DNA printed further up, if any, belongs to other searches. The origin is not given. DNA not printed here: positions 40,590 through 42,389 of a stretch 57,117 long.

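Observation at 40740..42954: Candidate two-gene reverse transcriptase + HEPN-like anti-phage system (split AbiA-like architecture) that I cannot place in a named family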

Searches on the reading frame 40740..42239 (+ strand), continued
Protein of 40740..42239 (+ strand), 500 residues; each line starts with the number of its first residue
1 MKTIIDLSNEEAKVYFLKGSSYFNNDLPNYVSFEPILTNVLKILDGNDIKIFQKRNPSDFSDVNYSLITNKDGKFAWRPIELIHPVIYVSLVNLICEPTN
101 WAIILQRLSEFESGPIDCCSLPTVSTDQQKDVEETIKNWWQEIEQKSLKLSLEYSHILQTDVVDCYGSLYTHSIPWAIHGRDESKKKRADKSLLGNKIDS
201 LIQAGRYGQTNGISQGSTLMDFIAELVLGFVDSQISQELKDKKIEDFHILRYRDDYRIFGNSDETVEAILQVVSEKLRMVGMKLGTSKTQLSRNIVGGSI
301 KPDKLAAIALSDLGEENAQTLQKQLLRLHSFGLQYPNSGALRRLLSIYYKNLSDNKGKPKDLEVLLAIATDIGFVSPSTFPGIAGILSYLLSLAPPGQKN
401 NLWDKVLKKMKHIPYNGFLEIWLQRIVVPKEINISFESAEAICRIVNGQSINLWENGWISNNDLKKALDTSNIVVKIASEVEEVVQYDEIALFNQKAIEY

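Call 101: find_encoding_contigs(protein=P0124, flank=5000, max_places=3)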
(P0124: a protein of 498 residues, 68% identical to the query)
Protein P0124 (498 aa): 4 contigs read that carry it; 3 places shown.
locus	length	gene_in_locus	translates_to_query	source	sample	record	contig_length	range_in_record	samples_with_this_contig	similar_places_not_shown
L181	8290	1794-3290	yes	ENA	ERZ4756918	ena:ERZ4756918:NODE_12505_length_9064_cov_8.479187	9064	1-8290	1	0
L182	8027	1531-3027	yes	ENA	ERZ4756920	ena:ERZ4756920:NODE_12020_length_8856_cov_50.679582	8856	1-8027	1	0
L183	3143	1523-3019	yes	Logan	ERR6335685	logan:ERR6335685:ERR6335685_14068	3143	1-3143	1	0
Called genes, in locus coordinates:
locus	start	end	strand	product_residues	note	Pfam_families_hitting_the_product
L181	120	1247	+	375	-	PF13495:Phage_int_SAM_4, PF00589:Phage_integrase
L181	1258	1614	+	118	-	-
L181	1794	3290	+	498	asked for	PF00078:RVT_1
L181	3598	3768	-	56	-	-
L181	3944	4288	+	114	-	-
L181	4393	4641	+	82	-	-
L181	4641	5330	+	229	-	-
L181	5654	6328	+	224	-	PF13568:OMP_b-brl_2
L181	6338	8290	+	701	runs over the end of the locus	PF12708:Pect-lyase_RHGA_epim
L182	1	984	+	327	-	?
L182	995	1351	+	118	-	-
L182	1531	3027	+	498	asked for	PF00078:RVT_1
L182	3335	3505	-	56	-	-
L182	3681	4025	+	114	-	-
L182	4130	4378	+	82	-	-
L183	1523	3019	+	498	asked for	PF00078:RVT_1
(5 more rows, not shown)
